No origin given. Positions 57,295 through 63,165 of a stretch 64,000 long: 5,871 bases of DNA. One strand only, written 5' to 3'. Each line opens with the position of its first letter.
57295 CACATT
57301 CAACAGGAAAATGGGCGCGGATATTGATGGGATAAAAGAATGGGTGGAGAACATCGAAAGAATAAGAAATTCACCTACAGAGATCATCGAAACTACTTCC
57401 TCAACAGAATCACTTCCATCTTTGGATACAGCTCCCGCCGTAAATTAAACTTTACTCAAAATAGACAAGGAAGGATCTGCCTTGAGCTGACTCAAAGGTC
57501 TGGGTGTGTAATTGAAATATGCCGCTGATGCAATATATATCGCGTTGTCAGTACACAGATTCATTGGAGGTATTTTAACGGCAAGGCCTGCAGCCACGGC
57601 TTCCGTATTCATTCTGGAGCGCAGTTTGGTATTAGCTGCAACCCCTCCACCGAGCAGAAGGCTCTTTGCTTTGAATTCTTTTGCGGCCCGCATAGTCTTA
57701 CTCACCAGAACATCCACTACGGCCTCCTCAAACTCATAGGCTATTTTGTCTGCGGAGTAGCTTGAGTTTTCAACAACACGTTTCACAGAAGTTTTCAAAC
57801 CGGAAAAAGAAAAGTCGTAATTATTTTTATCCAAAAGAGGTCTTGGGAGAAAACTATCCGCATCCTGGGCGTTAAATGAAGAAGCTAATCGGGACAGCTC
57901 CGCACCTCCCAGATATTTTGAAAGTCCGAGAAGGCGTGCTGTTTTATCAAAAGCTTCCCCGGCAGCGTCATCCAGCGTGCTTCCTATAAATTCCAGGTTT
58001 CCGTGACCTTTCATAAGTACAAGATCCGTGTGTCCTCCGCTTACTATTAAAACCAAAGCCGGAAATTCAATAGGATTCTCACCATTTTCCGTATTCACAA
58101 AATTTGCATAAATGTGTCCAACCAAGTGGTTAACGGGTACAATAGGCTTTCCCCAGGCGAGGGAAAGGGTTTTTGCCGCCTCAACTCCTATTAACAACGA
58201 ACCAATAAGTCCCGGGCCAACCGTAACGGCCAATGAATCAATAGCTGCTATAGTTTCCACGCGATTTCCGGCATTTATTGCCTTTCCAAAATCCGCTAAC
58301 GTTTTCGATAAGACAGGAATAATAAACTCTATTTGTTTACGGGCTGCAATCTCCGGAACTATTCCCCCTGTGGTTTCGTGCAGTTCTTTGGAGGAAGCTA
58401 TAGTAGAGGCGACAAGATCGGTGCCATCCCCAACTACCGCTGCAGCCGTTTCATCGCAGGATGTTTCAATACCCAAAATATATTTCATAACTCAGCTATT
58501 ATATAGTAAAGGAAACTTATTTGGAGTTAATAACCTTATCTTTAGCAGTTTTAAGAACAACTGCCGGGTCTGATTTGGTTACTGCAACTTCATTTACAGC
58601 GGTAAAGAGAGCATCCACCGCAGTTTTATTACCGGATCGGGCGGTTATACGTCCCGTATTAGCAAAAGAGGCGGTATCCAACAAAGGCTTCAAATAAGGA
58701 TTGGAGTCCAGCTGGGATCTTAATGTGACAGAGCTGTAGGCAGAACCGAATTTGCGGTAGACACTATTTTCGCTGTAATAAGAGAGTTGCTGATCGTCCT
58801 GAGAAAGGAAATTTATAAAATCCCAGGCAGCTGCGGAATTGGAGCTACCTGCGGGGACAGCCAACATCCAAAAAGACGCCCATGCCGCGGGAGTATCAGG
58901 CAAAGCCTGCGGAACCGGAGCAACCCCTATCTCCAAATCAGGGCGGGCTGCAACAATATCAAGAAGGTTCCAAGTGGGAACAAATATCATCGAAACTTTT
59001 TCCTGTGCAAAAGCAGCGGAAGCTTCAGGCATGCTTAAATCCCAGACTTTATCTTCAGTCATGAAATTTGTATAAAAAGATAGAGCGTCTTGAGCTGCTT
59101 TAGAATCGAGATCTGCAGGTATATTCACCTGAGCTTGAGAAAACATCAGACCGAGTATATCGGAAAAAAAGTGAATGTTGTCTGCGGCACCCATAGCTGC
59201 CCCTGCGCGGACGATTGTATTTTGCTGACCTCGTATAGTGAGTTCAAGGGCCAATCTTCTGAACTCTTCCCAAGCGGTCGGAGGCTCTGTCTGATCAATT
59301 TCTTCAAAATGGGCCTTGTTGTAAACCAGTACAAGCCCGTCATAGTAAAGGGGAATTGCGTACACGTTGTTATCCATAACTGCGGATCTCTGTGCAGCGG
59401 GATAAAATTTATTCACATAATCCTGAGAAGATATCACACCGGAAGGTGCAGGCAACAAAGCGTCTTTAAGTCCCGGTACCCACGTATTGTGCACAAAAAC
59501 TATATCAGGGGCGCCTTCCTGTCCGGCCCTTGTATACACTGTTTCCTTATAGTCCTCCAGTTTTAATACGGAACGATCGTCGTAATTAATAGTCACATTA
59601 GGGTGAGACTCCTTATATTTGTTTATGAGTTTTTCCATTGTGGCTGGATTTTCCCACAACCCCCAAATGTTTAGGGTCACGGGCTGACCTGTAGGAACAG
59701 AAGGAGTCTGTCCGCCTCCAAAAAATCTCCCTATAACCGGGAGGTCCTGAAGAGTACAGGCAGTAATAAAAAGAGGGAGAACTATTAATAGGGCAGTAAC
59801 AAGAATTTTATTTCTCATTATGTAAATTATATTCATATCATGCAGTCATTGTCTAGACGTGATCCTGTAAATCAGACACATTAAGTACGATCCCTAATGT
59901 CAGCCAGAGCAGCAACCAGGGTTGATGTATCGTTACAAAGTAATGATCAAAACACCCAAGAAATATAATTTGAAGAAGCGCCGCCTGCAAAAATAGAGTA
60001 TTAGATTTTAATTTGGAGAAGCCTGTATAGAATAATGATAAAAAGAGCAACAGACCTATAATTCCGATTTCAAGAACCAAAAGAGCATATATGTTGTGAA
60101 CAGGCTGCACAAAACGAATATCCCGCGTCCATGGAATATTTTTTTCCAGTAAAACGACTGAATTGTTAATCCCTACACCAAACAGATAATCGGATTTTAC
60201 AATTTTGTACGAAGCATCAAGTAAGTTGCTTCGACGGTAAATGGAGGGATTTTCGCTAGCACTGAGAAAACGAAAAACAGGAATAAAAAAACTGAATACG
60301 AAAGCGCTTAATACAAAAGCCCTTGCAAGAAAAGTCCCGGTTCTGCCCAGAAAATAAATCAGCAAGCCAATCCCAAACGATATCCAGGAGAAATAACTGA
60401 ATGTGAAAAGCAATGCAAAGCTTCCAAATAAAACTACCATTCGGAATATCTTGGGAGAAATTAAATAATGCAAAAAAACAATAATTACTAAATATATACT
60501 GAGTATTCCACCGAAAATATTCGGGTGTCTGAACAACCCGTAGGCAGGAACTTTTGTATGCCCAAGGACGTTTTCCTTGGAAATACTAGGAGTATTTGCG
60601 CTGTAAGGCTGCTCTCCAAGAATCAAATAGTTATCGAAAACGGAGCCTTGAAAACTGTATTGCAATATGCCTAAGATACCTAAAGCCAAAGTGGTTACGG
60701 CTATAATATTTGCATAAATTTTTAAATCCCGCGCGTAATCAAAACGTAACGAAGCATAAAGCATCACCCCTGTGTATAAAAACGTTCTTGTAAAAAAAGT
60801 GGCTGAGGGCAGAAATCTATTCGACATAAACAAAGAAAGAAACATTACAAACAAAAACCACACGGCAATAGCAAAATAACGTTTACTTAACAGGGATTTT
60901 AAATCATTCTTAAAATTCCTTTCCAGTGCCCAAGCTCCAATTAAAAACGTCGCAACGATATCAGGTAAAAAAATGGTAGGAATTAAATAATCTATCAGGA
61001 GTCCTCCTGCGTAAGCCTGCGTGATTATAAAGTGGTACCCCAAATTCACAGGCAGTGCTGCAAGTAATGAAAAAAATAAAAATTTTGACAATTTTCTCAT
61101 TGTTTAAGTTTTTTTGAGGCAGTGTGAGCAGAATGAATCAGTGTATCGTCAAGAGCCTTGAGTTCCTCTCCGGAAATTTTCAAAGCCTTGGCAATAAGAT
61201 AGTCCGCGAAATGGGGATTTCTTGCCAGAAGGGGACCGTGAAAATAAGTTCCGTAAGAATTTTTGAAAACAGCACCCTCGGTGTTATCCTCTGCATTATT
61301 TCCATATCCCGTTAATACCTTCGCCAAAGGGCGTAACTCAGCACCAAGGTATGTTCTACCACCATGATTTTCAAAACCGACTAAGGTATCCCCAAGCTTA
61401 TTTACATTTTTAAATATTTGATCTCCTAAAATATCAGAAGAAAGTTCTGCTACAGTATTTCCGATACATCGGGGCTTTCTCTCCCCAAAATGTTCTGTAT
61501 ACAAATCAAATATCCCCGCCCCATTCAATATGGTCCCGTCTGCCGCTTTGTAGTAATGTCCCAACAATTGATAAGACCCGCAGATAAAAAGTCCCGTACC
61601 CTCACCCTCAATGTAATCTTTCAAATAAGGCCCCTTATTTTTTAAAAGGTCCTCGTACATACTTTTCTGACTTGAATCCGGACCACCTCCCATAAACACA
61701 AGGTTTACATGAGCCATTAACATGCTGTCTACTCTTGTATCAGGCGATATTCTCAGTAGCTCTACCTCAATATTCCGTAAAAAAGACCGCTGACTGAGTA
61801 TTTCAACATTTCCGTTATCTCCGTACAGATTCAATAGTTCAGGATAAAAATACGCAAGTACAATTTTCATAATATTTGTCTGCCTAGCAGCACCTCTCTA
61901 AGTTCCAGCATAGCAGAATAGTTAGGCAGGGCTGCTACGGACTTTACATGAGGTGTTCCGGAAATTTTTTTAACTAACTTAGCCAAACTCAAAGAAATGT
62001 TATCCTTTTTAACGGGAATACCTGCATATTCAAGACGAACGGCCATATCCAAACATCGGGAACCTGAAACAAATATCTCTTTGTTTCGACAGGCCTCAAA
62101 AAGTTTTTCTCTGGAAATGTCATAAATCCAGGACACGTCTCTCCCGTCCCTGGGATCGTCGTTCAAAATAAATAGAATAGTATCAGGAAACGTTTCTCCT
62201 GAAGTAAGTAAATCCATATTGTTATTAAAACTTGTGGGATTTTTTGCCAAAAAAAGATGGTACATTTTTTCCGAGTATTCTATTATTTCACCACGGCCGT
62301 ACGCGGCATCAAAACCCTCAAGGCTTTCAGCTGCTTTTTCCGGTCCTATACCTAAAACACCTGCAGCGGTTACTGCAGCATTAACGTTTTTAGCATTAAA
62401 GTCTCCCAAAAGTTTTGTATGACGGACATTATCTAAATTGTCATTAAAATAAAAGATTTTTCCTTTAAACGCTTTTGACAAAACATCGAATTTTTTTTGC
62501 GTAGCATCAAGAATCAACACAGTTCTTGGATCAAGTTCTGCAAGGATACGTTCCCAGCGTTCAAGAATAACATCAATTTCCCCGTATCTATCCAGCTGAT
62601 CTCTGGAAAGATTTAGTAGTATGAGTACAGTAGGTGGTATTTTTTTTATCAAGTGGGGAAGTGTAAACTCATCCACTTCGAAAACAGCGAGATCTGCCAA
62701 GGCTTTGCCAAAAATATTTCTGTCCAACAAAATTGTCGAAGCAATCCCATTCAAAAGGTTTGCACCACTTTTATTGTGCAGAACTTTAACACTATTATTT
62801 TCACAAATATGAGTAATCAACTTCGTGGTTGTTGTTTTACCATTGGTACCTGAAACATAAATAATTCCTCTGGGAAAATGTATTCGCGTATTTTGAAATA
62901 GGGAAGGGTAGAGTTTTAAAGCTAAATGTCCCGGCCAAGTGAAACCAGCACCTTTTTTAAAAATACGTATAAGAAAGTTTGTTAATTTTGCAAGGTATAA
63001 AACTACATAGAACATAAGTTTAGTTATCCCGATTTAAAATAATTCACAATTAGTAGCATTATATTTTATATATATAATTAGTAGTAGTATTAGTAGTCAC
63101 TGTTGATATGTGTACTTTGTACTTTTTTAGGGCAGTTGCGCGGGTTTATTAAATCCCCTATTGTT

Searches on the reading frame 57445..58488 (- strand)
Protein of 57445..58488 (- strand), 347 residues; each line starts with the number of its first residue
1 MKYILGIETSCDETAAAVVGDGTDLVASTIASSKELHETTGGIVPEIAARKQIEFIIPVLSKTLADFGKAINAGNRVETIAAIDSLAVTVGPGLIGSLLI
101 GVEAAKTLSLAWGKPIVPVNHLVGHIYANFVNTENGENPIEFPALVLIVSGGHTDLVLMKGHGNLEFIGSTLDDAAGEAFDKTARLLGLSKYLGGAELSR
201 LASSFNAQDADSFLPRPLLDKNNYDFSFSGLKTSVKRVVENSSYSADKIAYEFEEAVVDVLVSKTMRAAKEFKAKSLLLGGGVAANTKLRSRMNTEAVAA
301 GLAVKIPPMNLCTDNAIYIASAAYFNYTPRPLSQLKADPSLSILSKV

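Call 88: search_protein_families(library=pfam, proteins=[window:57445-58488:-], max_evalue=0.0001)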
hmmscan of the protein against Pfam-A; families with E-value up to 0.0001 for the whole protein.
window:57445-58488:- (347 aa): 2 families
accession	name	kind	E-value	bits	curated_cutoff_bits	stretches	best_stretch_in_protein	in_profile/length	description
PF00814.31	TsaD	-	1.8e-77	261.1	24.8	1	25-320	2-263/264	tRNA N6-adenosine threonylcarbamoyltransferase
PF22521.2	HypF_C_2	-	2.7e-07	31.1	27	1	176-317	96-237/241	Carbamoyltransferase, Kae1-like Domain, second subdomain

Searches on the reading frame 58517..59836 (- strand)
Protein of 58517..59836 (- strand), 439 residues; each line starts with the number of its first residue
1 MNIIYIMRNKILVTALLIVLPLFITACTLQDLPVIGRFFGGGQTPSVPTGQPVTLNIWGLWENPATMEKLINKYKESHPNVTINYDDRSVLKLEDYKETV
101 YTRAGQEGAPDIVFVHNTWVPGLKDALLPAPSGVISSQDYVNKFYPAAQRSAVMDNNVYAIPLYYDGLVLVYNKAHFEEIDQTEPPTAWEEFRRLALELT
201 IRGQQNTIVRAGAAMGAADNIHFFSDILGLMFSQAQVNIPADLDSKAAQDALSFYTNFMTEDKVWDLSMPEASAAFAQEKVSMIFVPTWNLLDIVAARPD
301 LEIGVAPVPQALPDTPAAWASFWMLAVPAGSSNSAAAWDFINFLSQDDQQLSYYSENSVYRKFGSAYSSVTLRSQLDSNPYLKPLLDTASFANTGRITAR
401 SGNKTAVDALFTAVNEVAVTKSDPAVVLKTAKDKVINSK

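Call 88: search_protein_families(library=pfam, proteins=[window:58517-59836:-], max_evalue=0.0001)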
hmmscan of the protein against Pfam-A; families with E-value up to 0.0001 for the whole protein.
window:58517-59836:- (439 aa): 2 families
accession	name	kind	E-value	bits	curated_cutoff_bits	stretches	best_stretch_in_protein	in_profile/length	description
PF01547.30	SBP_bac_1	-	3e-32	113.3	26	1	63-350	6-306/307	Bacterial extracellular solute-binding protein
PF13416.11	SBP_bac_8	-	2.1e-25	90.5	27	1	69-355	1-254/279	Bacterial extracellular solute-binding protein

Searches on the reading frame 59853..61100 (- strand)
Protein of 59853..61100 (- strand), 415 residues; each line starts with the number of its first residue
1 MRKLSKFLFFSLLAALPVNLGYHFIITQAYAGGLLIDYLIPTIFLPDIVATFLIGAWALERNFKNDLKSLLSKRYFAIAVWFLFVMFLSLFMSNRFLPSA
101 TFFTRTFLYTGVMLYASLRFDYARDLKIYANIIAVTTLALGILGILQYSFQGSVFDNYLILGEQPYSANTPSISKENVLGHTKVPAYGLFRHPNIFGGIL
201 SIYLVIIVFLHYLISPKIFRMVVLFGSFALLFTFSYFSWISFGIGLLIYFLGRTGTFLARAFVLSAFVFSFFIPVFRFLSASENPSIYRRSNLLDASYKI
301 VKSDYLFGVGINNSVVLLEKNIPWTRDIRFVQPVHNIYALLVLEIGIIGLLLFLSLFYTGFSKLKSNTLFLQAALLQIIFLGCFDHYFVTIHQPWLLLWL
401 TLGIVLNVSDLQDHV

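Call 88: search_protein_families(library=pfam, proteins=[window:59853-61100:-], max_evalue=0.0001)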
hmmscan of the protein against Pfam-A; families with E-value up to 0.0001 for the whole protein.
window:59853-61100:- (415 aa): 1 family
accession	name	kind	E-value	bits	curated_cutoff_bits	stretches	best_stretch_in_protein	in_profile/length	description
PF04932.20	Wzy_C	-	4.8e-09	36.6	31.7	1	222-354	2-149/149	O-Antigen ligase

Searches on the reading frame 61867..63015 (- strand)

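Call 88: search_protein_families(library=pfam, proteins=[window:61867-63015:-], max_evalue=0.0001)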
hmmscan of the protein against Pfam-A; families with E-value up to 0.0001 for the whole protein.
window:61867-63015:- (382 aa): 2 families
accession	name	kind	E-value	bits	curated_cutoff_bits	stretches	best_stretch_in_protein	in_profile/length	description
PF08353.15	MurT_C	-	3.5e-26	91.8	25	1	256-369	1-110/110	MurT ligase C-terminal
PF08245.18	Mur_ligase_M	-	5.2e-16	59.6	24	1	54-185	1-137/200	Mur ligase middle domain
